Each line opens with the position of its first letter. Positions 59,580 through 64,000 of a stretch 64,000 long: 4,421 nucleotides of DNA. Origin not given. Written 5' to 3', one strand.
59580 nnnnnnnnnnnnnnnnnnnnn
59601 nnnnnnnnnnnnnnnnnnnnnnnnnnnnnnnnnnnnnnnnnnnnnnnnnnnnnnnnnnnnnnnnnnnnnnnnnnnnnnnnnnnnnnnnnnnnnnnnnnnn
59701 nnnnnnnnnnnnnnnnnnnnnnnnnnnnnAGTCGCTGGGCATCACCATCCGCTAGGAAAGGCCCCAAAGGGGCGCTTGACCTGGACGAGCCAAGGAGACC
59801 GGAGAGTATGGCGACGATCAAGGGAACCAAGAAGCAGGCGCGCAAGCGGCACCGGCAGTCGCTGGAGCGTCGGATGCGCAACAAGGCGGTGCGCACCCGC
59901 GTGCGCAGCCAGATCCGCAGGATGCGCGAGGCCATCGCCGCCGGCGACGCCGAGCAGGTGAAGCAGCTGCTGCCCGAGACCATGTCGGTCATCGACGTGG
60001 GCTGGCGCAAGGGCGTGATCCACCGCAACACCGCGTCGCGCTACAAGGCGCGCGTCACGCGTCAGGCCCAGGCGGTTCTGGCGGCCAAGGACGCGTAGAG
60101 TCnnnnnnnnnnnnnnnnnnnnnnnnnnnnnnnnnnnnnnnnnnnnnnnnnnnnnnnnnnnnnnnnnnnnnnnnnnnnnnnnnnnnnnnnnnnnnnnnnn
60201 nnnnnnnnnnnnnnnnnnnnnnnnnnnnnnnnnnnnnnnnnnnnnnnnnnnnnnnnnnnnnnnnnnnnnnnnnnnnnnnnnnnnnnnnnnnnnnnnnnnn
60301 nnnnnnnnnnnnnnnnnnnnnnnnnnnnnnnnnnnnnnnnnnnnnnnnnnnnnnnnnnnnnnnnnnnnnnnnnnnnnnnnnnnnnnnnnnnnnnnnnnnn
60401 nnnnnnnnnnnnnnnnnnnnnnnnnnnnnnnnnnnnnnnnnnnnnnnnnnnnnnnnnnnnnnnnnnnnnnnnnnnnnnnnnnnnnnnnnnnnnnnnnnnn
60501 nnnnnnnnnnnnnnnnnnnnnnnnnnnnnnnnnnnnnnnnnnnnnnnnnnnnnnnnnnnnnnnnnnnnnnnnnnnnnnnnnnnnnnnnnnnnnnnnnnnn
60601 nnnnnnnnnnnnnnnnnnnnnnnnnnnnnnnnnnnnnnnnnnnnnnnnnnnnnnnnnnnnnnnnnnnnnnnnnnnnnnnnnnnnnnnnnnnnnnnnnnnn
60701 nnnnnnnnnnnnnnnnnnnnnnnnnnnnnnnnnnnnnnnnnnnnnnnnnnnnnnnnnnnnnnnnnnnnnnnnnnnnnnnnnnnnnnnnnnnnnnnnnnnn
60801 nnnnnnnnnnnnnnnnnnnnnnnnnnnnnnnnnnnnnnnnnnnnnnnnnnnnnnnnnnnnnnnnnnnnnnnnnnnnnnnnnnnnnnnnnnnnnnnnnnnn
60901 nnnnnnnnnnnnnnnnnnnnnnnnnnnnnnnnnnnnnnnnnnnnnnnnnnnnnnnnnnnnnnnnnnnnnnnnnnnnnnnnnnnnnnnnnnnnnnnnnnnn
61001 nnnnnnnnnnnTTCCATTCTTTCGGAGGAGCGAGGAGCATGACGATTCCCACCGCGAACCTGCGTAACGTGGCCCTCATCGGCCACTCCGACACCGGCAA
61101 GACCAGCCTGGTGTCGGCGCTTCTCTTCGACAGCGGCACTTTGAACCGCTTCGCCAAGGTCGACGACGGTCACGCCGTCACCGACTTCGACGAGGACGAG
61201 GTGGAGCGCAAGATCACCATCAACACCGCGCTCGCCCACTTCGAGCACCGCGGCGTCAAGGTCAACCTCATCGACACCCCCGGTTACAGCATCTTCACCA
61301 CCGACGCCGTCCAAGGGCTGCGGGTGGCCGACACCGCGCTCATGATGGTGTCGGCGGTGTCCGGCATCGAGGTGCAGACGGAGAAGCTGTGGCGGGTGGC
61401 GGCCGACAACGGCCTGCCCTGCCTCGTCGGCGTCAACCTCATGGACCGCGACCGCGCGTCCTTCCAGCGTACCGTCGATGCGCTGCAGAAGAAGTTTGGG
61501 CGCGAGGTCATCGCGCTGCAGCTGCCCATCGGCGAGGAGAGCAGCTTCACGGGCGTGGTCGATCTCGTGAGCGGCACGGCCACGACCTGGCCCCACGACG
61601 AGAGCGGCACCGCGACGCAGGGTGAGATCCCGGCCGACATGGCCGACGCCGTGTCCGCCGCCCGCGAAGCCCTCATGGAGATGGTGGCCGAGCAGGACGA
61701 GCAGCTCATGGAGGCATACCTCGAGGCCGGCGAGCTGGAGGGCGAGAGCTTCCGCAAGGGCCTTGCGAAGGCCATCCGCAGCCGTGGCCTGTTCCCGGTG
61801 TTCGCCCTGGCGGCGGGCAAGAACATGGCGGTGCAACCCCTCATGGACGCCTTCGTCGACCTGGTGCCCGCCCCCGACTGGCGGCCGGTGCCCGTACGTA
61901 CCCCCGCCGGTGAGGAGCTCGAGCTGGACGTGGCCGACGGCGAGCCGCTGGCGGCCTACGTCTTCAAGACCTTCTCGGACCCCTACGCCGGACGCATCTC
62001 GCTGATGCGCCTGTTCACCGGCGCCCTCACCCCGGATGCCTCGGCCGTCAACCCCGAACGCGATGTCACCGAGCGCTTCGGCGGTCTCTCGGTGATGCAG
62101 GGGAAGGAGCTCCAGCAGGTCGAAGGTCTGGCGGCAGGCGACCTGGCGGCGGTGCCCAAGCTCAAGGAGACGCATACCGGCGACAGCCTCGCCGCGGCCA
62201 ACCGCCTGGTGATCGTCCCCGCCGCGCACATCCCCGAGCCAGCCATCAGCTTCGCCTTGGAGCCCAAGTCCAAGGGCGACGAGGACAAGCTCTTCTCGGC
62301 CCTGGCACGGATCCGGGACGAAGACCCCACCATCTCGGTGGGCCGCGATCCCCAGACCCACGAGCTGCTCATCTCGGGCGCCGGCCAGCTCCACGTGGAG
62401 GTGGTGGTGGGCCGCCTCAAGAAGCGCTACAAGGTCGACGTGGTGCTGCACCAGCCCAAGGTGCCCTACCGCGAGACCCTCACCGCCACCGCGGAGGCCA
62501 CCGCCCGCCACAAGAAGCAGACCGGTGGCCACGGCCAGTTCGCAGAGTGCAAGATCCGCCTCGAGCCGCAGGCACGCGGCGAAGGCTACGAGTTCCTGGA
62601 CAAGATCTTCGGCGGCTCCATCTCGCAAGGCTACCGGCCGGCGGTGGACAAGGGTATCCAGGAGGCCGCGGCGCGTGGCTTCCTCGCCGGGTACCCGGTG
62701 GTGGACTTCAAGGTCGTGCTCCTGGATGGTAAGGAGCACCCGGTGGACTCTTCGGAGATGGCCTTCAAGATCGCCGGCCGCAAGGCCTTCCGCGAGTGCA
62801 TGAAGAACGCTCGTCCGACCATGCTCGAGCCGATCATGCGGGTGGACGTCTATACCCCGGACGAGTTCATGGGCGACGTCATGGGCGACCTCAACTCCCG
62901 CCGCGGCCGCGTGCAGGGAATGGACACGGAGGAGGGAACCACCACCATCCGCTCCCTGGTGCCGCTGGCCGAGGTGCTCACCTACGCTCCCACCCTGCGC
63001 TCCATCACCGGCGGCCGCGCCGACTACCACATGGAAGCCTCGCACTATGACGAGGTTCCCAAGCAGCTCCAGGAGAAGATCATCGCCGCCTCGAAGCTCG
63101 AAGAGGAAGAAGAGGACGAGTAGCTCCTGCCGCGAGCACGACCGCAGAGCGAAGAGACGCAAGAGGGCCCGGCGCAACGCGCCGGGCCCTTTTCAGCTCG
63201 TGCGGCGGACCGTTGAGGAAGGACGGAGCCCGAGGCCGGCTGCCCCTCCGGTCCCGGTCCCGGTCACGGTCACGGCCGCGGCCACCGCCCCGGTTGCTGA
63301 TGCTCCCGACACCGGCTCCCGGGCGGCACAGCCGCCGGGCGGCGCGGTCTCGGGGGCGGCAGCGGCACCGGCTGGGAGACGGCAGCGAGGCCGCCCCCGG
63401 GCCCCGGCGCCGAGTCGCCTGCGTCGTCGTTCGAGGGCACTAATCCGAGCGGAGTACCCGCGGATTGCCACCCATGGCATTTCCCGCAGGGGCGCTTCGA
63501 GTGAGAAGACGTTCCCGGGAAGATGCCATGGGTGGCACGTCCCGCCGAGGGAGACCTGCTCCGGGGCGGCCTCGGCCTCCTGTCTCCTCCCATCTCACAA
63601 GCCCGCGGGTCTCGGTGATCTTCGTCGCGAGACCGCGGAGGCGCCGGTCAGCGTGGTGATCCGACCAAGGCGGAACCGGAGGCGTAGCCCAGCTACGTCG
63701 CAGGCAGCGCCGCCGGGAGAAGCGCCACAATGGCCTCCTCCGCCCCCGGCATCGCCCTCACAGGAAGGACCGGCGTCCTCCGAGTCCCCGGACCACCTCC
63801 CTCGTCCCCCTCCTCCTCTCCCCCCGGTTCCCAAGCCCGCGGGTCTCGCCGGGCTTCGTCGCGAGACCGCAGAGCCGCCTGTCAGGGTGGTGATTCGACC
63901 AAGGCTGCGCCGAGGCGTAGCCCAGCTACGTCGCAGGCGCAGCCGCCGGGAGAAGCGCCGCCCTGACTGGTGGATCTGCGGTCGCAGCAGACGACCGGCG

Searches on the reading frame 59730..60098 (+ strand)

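Call 59: search_protein_families(library=pfam, proteins=[window:59730-60098:+], max_evalue=0.00001)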
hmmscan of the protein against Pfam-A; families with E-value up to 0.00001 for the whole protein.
window:59730-60098:+ (122 aa): 1 family
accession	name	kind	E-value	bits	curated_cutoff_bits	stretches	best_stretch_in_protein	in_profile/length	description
PF01649.23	Ribosomal_S20p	-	9.6e-24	84.3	29.5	1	34-112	3-81/83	Ribosomal protein S20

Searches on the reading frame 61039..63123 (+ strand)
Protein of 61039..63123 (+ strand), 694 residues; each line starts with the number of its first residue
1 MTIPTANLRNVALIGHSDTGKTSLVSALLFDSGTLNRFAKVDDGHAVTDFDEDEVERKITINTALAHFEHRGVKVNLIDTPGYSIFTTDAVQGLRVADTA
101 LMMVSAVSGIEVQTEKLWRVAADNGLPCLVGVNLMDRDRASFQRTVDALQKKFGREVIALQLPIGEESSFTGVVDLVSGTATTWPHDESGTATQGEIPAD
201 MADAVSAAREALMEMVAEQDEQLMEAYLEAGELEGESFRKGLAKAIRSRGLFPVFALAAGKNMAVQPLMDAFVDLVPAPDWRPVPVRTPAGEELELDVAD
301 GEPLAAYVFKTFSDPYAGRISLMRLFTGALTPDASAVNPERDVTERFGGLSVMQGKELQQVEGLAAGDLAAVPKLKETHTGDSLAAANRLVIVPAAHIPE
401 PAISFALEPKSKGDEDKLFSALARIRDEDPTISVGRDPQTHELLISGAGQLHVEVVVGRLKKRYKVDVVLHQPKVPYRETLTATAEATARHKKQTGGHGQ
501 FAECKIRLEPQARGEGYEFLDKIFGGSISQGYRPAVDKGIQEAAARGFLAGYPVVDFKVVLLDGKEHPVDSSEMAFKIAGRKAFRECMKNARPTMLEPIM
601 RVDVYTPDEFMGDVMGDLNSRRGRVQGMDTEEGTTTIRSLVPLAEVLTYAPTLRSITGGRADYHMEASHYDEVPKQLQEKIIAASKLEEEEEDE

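Call 34: find_homologous_proteins(query=window:61039-63123:+, max_evalue=1e-100)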
Query window:61039-63123:+ (694 aa): 7996 proteins with E <= 1e-100 among 8000 candidates; the best 120 are listed.
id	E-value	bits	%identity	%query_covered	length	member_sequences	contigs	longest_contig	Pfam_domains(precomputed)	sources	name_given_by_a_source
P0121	0.0e+0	1540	100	100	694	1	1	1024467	PF01926.30,PF00679.31,PF14492.13,PF00009.34,PF03764.25,PF03144.32,PF22042.3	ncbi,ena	-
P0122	0.0e+0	1224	78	100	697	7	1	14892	PF00735.25,PF01926.30,PF00679.31,PF14492.13,PF02421.25,PF00009.34,PF03764.25,PF03144.32,PF22042.3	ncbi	-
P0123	0.0e+0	1187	76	100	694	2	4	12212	PF00679.31,PF14492.13,PF00009.34,PF03764.25,PF03144.32,PF22042.3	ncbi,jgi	jgi:elongation factor G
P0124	0.0e+0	1175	76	99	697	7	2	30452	PF01926.30,PF00679.31,PF14492.13,PF02421.25,PF00009.34,PF03764.25,PF03144.32,PF22042.3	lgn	-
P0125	0.0e+0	1173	75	100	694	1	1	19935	PF01926.30,PF00679.31,PF14492.13,PF00009.34,PF03764.25,PF03144.32,PF22042.3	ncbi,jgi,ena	-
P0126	0.0e+0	1172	74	100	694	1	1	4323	PF00735.25,PF01926.30,PF00679.31,PF14492.13,PF00009.34,PF03764.25,PF16658.12,PF03144.32,PF22042.3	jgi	jgi:elongation factor G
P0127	0.0e+0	1171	75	99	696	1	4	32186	PF01926.30,PF00679.31,PF14492.13,PF00009.34,PF03764.25,PF03144.32,PF22042.3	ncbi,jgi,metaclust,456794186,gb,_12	jgi:translation elongation factor EF-G|metaclust:\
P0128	0.0e+0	1170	74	100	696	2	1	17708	PF01926.30,PF00679.31,PF14492.13,PF00009.34,PF03764.25,PF03144.32,PF22042.3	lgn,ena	-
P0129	0.0e+0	1163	74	100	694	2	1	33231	PF00735.25,PF01926.30,PF00679.31,PF14492.13,PF00009.34,PF03764.25,PF03144.32,PF22042.3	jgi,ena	-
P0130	0.0e+0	1163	75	100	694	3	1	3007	PF00679.31,PF14492.13,PF00009.34,PF03764.25,PF03144.32,PF22042.3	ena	-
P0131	0.0e+0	1162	75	100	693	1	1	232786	PF00679.31,PF14492.13,PF00009.34,PF03764.25,PF03144.32,PF22042.3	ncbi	-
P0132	0.0e+0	1156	74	99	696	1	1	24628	PF00735.25,PF01926.30,PF00679.31,PF14492.13,PF00009.34,PF03764.25,PF03144.32,PF22042.3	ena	-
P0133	0.0e+0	1154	73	100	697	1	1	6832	PF01926.30,PF00679.31,PF14492.13,PF00009.34,PF03764.25,PF03144.32,PF22042.3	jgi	jgi:elongation factor G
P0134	0.0e+0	1153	73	100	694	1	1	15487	PF00735.25,PF01926.30,PF00679.31,PF14492.13,PF00009.34,PF03764.25,PF03144.32,PF22042.3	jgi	jgi:elongation factor G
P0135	0.0e+0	1150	74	98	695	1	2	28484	PF01926.30,PF00679.31,PF14492.13,PF00009.34,PF03764.25,PF03144.32,PF22042.3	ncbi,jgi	jgi:elongation factor G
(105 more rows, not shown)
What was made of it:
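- On ERIC: The architecture differs (about 290 nt with five hairpins versus 127 bp with one) and the host phylum differs (Acidobacteriota-like, call 34).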

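Call 35: find_encoding_contigs(protein=P0122, flank=10000, max_places=3)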
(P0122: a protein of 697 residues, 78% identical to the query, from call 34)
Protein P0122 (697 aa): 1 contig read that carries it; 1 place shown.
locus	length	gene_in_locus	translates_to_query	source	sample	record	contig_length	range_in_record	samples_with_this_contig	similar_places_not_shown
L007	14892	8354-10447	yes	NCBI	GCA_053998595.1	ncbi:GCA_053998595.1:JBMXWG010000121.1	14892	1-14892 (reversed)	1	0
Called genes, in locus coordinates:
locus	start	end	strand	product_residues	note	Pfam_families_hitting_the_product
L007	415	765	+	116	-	PF05635:23S_rRNA_IVP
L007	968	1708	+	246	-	-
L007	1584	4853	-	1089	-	PF01590:GAF (faint), PF13492:GAF_3 (faint), PF00989:PAS, PF08448:PAS_4 (faint), PF13426:PAS_9 (faint), PF13185:GAF_2, PF00989:PAS (weak), PF13188:PAS_8 (weak)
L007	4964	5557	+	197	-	PF00588:SpoU_methylase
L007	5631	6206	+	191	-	PF00691:OmpA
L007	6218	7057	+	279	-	-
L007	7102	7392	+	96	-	PF01649:Ribosomal_S20p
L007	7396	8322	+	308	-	PF01259:SAICAR_synt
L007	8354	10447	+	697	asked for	PF00009:GTP_EFTU, PF00735:Septin (weak), PF01926:MMR_HSR1 (weak), PF03144:GTP_EFTU_D2, PF22042:EF-G_D2, PF14492:EFG_III, PF03764:EFG_IV, PF00679:EFG_C, +1 more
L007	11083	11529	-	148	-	PF01643:Acyl-ACP_TE, PF13279:4HBT_2, PF03061:4HBT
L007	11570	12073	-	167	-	PF01434:Peptidase_M41 (faint)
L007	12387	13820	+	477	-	PF01565:FAD_binding_4, PF02913:FAD-oxidase_C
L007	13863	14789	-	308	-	PF01063:Aminotran_4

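Call 36: find_encoding_contigs(protein=P0124, flank=10000, max_places=3)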
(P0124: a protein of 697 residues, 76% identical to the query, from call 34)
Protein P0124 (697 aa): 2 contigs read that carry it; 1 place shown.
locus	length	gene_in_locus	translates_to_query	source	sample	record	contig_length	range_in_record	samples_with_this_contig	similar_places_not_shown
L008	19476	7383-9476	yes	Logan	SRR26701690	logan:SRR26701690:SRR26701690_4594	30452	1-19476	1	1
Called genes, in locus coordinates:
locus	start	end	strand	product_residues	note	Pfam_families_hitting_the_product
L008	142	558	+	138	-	PF08211:dCMP_cyt_deam_2, PF00383:dCMP_cyt_deam_1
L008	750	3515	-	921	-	PF00989:PAS (weak), PF08448:PAS_4 (faint), PF13188:PAS_8 (faint), PF13426:PAS_9 (faint), PF13185:GAF_2 (faint)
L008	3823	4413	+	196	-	PF00588:SpoU_methylase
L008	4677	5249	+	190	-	PF00691:OmpA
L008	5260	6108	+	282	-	PF16331:TolA_bind_tri (faint), PF13432:TPR_16 (faint), PF13181:TPR_8 (faint), PF07719:TPR_2 (faint), PF13525:YfiO (faint), PF00515:TPR_1 (faint), PF13174:TPR_6 (weak)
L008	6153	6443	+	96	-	PF01649:Ribosomal_S20p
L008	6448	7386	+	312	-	PF01259:SAICAR_synt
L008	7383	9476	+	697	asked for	PF00009:GTP_EFTU, PF01926:MMR_HSR1 (weak), PF02421:FeoB_N (faint), PF03144:GTP_EFTU_D2, PF22042:EF-G_D2, PF14492:EFG_III, PF03764:EFG_IV, PF00679:EFG_C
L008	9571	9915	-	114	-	-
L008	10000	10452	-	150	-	PF01643:Acyl-ACP_TE, PF13279:4HBT_2, PF03061:4HBT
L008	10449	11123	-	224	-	-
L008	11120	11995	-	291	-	PF00781:DAGK_cat, PF19279:YegS_C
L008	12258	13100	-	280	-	PF00142:Fer4_NifH, PF01656:CbiA, PF02374:ArsA_ATPase, PF09140:MipZ (weak), PF10609:ParA (weak), PF13614:AAA_31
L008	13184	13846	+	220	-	-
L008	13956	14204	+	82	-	-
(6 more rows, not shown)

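Call 92: find_encoding_contigs(protein=P0131, flank=10000, max_places=2)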
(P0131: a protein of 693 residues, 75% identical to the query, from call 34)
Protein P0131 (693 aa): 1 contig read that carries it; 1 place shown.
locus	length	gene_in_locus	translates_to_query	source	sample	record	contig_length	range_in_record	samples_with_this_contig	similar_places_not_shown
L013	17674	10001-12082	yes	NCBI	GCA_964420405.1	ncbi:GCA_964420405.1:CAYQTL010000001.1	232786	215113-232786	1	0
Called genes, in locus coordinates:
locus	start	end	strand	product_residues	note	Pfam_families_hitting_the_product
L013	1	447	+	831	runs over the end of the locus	PF00912:Transgly, PF00905:Transpeptidase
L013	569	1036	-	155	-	PF03190:Thioredox_DsbH, PF00085:Thioredoxin, PF13899:Thioredoxin_7, PF13098:Thioredoxin_2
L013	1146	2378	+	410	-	PF07228:SpoIIE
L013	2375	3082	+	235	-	PF25084:LbH_EIF2B (faint), PF25087:GMPPB_C (weak), PF00132:Hexapep, PF25087:GMPPB_C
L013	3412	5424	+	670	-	-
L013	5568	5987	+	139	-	PF08211:dCMP_cyt_deam_2 (weak), PF00383:dCMP_cyt_deam_1, PF26947:CDL (weak)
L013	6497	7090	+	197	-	PF00588:SpoU_methylase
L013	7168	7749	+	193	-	PF00691:OmpA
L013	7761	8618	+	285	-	PF07719:TPR_2 (faint), PF13525:YfiO (weak), PF13432:TPR_16 (weak), PF14559:TPR_19 (faint), PF13174:TPR_6 (weak)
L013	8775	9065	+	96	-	PF01649:Ribosomal_S20p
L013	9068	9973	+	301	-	PF01259:SAICAR_synt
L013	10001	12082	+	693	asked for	PF00009:GTP_EFTU, PF22042:EF-G_D2, PF03144:GTP_EFTU_D2 (weak), PF14492:EFG_III, PF03764:EFG_IV, PF00679:EFG_C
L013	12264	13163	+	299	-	PF16697:Yop-YscD_cpl, PF00498:FHA, PF00990:GGDEF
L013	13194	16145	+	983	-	PF00069:Pkinase, PF07714:PK_Tyr_Ser-Thr, PF24807:WD40_CDC20-Fz (weak), PF24817:WD40_WDHD1_1st (weak), PF25173:Beta-prop_WDR3_1st, PF25175:Beta-prop_WDR5, PF23381:Beta-prop_IFT122_1st, PF25174:Beta-prop_THOC3, +5 more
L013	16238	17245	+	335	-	PF04616:Glyco_hydro_43 (faint), PF26550:Tricorn_2nd (faint), PF07676:PD40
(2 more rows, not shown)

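Call 93: find_encoding_contigs(protein=P0123, flank=10000, max_places=4)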
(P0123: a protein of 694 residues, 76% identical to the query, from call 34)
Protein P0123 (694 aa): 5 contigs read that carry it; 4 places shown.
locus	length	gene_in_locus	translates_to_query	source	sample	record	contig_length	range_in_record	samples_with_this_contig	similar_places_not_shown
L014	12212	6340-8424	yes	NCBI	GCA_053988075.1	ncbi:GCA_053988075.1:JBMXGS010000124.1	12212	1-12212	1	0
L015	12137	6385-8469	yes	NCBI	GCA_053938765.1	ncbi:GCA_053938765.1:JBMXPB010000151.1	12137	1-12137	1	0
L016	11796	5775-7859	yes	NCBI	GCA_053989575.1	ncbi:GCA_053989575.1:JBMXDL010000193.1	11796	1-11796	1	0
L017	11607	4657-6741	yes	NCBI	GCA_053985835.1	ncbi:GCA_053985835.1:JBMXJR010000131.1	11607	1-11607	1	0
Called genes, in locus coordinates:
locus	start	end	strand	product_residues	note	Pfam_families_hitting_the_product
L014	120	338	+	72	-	PF01197:Ribosomal_L31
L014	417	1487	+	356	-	PF03462:PCRF, PF00472:RF-1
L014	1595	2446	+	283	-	PF17827:PrmC_N, PF05175:MTS, PF06325:PrmA (weak), PF13847:Methyltransf_31 (faint), PF13649:Methyltransf_25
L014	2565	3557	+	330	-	PF00696:AA_kinase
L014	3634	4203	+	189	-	PF00691:OmpA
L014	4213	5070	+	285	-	PF13525:YfiO (weak), PF13432:TPR_16, PF14559:TPR_19 (weak), PF00515:TPR_1 (weak), PF07719:TPR_2 (weak), PF13174:TPR_6 (weak)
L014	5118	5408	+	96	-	PF01649:Ribosomal_S20p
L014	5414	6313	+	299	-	PF01259:SAICAR_synt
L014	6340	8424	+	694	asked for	PF00009:GTP_EFTU, PF22042:EF-G_D2, PF03144:GTP_EFTU_D2, PF14492:EFG_III, PF03764:EFG_IV, PF00679:EFG_C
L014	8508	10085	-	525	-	-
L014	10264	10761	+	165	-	-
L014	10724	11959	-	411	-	PF02463:SMC_N, PF13175:AAA_15 (weak), PF13476:AAA_23 (weak), PF13555:AAA_29 (faint), PF13304:AAA_21, PF13175:AAA_15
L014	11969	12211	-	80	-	?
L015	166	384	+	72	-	PF01197:Ribosomal_L31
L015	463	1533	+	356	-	PF03462:PCRF, PF00472:RF-1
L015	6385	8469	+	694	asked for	PF00009:GTP_EFTU, PF22042:EF-G_D2, PF03144:GTP_EFTU_D2, PF14492:EFG_III, PF03764:EFG_IV, PF00679:EFG_C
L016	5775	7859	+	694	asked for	PF00009:GTP_EFTU, PF22042:EF-G_D2, PF03144:GTP_EFTU_D2, PF14492:EFG_III, PF03764:EFG_IV, PF00679:EFG_C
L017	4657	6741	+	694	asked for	PF00009:GTP_EFTU, PF22042:EF-G_D2, PF03144:GTP_EFTU_D2, PF14492:EFG_III, PF03764:EFG_IV, PF00679:EFG_C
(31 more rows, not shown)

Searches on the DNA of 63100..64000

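Call 21: search_rna_families(source=window, start=63100, end=64000, threshold=evalue, max_evalue=10)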
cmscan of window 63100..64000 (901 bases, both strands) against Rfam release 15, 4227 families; matches with E-value up to 10: 12.
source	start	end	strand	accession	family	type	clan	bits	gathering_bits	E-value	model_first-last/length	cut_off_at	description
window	63902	63963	-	RF02027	MIR2907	Gene; miRNA;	-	20.4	60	0.37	1-65/65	no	MIR2907 microRNA precursor family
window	63158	63186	-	RF01333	CRISPR-DR20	Gene; CRISPR;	-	19.2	42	0.44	6-34/36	no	CRISPR RNA direct repeat element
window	63463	63540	-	RF03599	MIR1883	Gene; miRNA;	-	18.8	128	1.9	1-118/118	no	MIR1883 microRNA precursor family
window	63214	63272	-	RF03314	mir-1908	Gene; miRNA;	-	18.7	82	7.1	1-73/73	no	mir-1908 microRNA precursor family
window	63463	63540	+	RF03599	MIR1883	Gene; miRNA;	-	18.2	128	2.5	1-118/118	no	MIR1883 microRNA precursor family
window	63168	63193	+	RF01333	CRISPR-DR20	Gene; CRISPR;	-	17.7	42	1.2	6-31/36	no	CRISPR RNA direct repeat element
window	63122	63195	+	RF02865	ncS01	Gene; sRNA;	-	17.5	58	2.1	1-110/110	no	Burkholderia sRNA 1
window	63762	63801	-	RF03405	mir-3200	Gene; miRNA;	-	17.5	79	5.8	1-92/92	no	mir-3200 microRNA precursor family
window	63702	63759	-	RF03778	mir-483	Gene; miRNA;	-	16.6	60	4.4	1-75/75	no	mir-483 microRNA precursor family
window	63846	63942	+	RF04277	mir-1268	Gene; miRNA;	-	16.3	83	6.5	1-52/52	no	mir-1268 microRNA precursor family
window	63509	63623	+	RF01872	MEG3_2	Gene; lncRNA;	-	15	60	3.3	1-105/105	no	Maternally expressed 3 conserved region 2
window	63243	63277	-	RF01136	sR28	Gene; snRNA; snoRNA; CD-box;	-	10.5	39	6.2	1-55/55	no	Small nucleolar RNA sR28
